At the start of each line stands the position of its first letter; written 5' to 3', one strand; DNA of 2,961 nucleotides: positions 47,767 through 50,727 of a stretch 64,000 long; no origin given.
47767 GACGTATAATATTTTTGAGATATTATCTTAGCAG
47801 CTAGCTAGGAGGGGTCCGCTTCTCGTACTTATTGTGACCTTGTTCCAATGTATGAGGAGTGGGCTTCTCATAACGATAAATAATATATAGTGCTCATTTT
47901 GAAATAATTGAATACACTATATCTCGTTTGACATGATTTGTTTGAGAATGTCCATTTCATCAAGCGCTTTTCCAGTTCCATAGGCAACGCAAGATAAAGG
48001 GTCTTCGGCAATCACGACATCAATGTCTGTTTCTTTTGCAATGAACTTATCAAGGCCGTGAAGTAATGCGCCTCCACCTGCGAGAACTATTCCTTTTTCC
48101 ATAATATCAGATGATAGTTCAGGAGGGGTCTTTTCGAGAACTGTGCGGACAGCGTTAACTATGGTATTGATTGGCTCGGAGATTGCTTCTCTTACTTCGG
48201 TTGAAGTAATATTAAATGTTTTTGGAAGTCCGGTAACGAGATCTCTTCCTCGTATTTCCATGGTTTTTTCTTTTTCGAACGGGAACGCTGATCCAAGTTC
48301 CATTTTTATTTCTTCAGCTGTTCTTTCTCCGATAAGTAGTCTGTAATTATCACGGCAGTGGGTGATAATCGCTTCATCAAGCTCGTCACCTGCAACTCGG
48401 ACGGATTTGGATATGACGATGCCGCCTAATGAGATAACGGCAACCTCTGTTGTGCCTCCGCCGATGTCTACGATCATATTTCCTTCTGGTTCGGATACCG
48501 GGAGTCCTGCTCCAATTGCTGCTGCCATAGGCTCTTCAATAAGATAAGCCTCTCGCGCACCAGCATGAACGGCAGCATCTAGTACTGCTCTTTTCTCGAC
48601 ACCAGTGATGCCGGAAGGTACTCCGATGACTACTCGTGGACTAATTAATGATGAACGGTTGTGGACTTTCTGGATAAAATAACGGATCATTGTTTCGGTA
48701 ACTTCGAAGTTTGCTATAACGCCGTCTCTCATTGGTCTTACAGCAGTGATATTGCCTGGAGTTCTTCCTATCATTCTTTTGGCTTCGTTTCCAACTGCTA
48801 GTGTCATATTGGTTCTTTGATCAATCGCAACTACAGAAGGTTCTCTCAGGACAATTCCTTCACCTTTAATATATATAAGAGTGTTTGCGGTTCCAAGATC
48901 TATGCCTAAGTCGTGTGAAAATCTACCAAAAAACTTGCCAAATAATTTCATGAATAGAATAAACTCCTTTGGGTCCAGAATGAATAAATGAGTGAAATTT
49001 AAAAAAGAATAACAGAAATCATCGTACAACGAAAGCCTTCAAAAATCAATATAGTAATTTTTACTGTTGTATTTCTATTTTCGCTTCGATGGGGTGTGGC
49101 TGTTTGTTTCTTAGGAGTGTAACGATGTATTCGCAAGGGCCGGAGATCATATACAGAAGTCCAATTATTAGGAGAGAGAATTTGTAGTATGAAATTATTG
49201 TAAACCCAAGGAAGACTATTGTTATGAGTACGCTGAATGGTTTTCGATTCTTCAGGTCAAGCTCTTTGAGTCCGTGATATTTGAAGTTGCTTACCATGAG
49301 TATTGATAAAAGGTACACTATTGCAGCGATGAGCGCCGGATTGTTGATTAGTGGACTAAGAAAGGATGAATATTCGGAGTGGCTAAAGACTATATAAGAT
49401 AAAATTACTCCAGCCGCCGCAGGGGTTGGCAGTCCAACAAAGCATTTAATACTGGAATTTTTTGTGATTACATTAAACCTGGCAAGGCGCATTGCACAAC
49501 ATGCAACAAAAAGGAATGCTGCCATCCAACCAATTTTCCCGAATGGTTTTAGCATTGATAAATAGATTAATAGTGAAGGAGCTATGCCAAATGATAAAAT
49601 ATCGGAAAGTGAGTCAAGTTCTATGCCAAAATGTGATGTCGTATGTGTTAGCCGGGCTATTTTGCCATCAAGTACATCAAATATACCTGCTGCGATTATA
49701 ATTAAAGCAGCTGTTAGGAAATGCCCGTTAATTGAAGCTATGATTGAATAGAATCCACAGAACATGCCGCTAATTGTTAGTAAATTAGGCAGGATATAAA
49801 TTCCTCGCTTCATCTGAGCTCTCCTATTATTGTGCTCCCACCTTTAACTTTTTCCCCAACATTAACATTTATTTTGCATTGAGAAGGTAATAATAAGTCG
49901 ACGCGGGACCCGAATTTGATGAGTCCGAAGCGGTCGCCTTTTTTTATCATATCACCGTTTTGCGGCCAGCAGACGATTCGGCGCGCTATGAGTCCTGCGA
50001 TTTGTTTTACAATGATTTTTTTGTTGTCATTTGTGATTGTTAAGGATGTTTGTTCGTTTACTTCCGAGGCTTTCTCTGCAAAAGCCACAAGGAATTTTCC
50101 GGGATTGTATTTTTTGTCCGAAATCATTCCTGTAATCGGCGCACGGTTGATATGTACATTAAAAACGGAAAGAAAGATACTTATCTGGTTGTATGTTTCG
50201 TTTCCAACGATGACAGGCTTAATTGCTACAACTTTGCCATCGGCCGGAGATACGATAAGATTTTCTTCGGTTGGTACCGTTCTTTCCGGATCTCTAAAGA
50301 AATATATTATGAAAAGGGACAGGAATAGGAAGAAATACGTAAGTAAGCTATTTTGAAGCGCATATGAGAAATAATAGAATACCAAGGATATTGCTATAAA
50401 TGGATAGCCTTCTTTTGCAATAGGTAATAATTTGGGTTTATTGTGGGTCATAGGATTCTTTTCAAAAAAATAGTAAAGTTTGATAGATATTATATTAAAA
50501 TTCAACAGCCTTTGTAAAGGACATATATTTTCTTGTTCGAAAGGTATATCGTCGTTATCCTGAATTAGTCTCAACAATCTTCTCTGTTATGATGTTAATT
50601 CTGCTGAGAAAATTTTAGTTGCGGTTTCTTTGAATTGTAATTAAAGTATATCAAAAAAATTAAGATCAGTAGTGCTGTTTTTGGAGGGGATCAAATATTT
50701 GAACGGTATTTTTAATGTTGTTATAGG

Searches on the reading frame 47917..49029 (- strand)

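Call 79: search_protein_families(library=pfam, proteins=[window:47917-49029:-], max_evalue=0.001)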
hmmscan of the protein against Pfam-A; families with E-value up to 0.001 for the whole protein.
window:47917-49029:- (370 aa): 5 families
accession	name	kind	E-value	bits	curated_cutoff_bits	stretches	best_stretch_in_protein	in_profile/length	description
PF06723.19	MreB_Mbl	-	6.8e-154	512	27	1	39-363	2-326/327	MreB/Mbl protein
PF00012.26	HSP70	-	1.8e-11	43.4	20.6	1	132-231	135-240/599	Hsp70 protein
PF00022.25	Actin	-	2.4e-10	40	27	1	64-227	31-189/410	Actin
PF14450.12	FtsA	-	5.8e-10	40.1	31.8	1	186-343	2-112/127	Cell division protein FtsA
PF11104.14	PilM_2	-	6.3e-07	29.1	27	0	313-342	277-306/340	Type IV pilus assembly protein PilM;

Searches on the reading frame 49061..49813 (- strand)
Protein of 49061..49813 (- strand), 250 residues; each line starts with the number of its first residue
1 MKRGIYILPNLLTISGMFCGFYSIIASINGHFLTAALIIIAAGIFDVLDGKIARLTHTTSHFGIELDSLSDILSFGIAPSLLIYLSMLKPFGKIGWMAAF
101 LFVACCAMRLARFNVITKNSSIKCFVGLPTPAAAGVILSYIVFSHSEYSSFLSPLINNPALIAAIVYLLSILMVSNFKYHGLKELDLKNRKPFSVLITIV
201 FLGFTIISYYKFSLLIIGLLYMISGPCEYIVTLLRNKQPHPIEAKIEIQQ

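Call 79: search_protein_families(library=pfam, proteins=[window:49061-49813:-], max_evalue=0.001)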
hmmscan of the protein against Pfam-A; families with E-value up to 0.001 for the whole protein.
window:49061-49813:- (250 aa): 1 family
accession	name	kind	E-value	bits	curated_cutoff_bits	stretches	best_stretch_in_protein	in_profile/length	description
PF01066.26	CDP-OH_P_transf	-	8.6e-25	88.3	22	1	7-156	2-138/152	CDP-alcohol phosphatidyltransferase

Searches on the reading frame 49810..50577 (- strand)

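Call 79: search_protein_families(library=pfam, proteins=[window:49810-50577:-], max_evalue=0.001)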
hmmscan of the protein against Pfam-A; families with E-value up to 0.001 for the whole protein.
window:49810-50577:- (255 aa): 1 family
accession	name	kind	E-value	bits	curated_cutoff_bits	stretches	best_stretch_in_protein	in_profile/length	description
PF02666.20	PS_Dcarbxylase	-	6.2e-47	160.3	22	1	87-251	2-197/198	Phosphatidylserine decarboxylase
